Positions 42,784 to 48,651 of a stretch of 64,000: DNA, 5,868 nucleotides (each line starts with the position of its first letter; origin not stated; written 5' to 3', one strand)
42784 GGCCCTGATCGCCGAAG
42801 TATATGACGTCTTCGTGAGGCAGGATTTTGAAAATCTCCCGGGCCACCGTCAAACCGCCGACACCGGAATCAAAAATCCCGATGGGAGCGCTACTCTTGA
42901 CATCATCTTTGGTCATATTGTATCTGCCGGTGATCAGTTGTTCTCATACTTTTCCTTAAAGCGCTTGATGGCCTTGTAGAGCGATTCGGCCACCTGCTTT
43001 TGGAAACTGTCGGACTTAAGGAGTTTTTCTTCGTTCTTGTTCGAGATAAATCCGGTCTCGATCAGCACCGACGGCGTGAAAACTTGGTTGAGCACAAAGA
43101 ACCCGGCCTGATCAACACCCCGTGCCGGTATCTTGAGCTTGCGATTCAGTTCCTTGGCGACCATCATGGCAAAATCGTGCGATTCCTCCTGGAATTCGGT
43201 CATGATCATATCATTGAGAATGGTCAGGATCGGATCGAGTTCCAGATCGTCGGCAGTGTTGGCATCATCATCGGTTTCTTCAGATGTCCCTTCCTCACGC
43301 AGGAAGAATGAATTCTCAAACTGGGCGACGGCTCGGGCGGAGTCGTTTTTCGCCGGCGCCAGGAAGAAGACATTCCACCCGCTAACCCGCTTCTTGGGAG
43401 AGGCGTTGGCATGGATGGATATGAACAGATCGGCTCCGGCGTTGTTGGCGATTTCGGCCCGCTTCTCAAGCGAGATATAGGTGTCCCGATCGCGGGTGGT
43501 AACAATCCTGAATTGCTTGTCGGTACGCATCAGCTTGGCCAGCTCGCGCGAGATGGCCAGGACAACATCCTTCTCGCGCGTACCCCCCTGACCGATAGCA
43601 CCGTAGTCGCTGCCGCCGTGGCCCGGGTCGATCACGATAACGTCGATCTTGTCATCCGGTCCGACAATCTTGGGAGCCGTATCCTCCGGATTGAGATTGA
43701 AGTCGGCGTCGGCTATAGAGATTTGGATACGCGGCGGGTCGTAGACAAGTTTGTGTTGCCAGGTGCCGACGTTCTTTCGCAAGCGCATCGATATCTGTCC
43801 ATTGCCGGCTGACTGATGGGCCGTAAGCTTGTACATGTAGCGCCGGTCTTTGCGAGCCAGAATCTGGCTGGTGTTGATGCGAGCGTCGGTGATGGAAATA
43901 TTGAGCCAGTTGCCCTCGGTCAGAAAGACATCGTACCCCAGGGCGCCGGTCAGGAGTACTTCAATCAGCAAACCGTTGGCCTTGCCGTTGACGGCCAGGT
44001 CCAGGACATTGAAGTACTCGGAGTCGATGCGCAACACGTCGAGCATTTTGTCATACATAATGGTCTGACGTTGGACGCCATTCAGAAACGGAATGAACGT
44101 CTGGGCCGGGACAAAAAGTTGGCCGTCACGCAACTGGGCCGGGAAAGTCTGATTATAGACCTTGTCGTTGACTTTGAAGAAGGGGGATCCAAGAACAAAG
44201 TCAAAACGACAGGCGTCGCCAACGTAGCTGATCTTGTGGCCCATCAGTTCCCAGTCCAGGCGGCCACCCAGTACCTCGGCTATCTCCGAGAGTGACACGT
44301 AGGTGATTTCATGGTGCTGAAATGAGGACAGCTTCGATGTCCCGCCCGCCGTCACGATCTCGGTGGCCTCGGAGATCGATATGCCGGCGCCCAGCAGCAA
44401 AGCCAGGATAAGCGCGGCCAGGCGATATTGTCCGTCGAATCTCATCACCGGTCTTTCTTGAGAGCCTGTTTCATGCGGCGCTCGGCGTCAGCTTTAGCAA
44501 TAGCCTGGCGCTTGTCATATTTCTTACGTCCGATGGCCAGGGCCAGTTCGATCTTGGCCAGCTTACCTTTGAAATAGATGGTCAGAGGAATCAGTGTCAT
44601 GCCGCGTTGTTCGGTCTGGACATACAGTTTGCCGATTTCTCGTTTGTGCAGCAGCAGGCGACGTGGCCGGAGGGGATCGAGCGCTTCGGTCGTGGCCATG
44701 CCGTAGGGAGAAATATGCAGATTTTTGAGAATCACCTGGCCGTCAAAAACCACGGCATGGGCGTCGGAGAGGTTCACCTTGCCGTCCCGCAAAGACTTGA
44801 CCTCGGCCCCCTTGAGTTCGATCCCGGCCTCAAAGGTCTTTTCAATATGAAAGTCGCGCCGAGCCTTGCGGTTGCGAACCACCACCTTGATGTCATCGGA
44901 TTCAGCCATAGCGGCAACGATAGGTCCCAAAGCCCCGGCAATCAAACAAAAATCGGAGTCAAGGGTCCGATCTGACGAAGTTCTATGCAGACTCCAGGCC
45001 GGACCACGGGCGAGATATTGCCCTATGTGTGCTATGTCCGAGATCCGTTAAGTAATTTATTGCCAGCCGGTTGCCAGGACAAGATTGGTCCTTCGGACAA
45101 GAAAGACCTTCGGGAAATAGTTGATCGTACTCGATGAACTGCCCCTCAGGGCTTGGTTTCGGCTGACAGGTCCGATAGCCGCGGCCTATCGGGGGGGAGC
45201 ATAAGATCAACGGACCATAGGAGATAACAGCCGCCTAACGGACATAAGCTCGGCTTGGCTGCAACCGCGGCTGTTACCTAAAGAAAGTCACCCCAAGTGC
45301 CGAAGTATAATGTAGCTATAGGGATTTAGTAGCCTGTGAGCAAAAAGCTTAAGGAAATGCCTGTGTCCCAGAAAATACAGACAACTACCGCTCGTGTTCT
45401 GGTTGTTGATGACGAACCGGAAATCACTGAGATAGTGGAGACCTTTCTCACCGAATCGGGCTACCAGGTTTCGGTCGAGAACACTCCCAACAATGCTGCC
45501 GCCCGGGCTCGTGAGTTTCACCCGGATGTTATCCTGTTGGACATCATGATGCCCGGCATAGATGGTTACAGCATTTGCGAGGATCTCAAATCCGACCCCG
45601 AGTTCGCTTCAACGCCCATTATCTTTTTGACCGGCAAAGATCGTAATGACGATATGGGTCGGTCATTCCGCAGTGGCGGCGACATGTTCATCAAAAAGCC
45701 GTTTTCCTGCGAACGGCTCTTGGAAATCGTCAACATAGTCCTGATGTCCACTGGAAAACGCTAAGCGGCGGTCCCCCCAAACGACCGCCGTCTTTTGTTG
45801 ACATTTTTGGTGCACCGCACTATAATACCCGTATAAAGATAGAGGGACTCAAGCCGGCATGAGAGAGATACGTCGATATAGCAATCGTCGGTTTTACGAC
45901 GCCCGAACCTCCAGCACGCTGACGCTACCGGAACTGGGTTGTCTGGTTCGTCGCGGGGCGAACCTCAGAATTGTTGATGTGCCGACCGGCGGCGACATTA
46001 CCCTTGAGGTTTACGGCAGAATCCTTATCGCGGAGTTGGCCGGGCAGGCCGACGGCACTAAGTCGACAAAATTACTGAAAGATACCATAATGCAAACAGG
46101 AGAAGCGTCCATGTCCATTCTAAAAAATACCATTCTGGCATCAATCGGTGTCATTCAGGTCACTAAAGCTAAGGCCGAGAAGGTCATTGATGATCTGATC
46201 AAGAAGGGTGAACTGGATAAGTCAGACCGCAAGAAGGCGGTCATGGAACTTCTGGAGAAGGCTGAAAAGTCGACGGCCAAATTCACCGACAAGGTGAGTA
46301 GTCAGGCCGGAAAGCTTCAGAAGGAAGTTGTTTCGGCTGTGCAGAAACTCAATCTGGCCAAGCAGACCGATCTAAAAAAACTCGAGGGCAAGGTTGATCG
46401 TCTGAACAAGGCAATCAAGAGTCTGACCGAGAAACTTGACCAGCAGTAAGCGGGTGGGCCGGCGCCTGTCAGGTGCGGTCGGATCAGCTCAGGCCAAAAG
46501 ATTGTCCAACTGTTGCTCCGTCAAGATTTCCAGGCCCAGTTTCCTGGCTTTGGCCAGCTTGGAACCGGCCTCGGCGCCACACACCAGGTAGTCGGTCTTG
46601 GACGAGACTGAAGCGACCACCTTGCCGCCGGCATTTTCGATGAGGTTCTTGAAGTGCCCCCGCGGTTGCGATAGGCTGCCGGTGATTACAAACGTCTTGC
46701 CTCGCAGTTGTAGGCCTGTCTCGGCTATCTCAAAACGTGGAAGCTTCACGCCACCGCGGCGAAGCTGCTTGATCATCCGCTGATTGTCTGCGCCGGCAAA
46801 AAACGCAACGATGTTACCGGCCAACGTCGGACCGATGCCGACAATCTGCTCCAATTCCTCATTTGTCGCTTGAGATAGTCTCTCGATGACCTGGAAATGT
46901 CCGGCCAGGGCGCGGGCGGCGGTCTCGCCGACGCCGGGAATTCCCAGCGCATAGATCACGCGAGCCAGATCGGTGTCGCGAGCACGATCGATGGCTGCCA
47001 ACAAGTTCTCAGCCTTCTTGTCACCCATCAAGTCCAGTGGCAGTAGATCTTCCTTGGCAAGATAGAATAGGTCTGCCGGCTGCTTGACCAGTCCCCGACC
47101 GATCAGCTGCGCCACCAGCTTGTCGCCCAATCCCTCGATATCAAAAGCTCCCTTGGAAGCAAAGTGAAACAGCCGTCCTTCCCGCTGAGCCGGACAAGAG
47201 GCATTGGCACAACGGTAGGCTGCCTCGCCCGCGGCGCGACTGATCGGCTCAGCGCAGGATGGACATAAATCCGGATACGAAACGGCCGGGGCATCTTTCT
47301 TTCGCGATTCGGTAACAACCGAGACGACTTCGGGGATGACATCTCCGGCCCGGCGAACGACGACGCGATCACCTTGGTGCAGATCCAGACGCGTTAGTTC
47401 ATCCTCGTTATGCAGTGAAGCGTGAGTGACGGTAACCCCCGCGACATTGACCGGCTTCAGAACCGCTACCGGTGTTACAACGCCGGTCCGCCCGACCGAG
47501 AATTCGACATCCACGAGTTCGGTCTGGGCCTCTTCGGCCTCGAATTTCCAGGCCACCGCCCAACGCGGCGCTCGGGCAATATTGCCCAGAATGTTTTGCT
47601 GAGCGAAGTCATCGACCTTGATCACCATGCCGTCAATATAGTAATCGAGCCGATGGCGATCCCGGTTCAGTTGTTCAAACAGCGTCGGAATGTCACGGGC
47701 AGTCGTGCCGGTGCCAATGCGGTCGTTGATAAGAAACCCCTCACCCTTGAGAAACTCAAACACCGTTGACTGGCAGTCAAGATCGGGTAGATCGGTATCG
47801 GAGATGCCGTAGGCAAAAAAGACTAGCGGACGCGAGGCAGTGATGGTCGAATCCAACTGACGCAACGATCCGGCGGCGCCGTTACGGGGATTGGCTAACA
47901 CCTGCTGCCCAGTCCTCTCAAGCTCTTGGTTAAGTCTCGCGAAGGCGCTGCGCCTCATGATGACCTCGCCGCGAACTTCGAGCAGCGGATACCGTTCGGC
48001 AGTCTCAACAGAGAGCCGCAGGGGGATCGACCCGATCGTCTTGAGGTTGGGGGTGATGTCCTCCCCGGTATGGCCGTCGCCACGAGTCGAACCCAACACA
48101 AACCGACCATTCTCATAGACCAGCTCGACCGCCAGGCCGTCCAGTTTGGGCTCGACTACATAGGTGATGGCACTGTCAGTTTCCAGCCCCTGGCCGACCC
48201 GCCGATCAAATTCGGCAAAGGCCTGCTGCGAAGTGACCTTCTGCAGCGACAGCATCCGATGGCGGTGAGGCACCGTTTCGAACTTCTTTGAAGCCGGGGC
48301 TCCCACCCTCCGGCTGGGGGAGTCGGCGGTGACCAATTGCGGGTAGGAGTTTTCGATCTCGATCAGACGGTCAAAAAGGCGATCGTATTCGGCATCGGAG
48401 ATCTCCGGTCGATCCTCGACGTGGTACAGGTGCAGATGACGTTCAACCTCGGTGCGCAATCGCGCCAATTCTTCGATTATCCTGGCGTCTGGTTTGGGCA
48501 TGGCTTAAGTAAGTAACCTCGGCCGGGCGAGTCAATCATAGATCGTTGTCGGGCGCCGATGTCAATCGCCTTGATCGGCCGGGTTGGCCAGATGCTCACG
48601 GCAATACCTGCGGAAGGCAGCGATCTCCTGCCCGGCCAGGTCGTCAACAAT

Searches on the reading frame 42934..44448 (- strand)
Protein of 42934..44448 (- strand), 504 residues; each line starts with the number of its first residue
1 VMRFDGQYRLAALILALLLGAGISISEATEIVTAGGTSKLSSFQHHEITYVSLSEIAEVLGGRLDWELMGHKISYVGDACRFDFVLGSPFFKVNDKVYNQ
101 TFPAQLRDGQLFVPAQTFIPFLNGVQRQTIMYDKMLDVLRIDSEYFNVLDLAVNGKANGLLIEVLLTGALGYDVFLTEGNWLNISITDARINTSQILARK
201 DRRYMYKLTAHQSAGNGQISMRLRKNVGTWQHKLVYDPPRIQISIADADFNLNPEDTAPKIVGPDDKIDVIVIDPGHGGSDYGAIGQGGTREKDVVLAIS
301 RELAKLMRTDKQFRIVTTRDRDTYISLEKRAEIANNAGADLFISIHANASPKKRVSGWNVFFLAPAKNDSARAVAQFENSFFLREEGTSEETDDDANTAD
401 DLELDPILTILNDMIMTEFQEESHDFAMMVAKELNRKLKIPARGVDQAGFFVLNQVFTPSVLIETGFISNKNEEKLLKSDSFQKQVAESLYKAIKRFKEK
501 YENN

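Call 48: search_protein_families(library=pfam, proteins=[window:42934-44448:-], max_evalue=0.00001)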
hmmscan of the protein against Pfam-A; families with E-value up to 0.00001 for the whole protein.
window:42934-44448:- (504 aa): 1 family
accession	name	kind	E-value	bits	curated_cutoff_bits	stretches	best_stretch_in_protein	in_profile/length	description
PF01520.23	Amidase_3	-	9.1e-55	185.8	27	1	271-495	1-173/174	N-acetylmuramoyl-L-alanine amidase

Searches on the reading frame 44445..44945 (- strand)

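Call 48: search_protein_families(library=pfam, proteins=[window:44445-44945:-], max_evalue=0.00001)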
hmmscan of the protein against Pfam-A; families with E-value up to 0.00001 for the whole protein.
window:44445-44945:- (166 aa): 1 family
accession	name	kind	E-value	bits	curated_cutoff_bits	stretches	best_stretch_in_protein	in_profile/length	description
PF01668.23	SmpB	-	1.2e-52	178.1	27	1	22-164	1-143/143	SmpB protein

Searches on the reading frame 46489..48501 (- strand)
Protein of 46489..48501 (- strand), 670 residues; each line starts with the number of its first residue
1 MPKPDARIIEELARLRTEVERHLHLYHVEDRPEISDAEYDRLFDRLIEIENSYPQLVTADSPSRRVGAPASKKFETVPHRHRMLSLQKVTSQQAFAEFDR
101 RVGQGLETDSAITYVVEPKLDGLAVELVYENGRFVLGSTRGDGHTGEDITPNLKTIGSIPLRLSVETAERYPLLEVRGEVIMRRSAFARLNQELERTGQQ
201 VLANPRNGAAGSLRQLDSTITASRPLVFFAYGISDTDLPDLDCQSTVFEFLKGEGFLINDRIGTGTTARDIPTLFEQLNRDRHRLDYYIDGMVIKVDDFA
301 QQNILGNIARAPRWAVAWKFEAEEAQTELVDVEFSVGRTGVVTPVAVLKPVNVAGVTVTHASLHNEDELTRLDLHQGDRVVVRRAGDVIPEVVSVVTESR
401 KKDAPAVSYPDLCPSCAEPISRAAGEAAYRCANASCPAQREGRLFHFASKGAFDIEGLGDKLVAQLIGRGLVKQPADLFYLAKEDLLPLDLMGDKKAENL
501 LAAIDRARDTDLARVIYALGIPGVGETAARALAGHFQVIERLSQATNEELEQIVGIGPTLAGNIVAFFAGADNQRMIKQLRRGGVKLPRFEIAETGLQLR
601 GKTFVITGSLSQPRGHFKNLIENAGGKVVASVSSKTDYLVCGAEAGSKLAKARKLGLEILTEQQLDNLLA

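Call 48: search_protein_families(library=pfam, proteins=[window:46489-48501:-], max_evalue=0.00001)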
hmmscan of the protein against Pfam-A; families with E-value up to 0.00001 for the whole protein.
window:46489-48501:- (670 aa): 8 families
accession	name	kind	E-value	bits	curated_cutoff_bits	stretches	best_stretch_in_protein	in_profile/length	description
PF01653.23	DNA_ligase_aden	-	7e-84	281.7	27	1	72-323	2-253/253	NAD-dependent DNA ligase adenylation domain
PF03120.22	DNA_ligase_OB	-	5.4e-33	113.2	32.9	1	326-403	1-78/79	NAD-dependent DNA ligase OB-fold domain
PF12826.13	HHH_2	-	1.6e-20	73.4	27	1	514-577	1-64/64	Helix-hairpin-helix motif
PF00533.33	BRCT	-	1.4e-13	51.3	21.3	1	598-668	5-77/78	BRCA1 C Terminus (BRCT) domain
PF14520.12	HHH_5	-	1.9e-11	44.7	27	1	519-566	5-53/57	Helix-hairpin-helix domain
PF22745.1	Nlig-Ia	-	2.1e-07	31.9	27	1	10-58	4-52/92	DNA ligase-like, N-terminal NAD+-binding domain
PF12738.14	PTCB-BRCT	-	1.9e-06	28.2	22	1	609-661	8-60/63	twin BRCT domain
PF03119.21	DNA_ligase_ZBD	-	3.6e-06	27.2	25.8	1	413-438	2-27/27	NAD-dependent DNA ligase C4 zinc finger domain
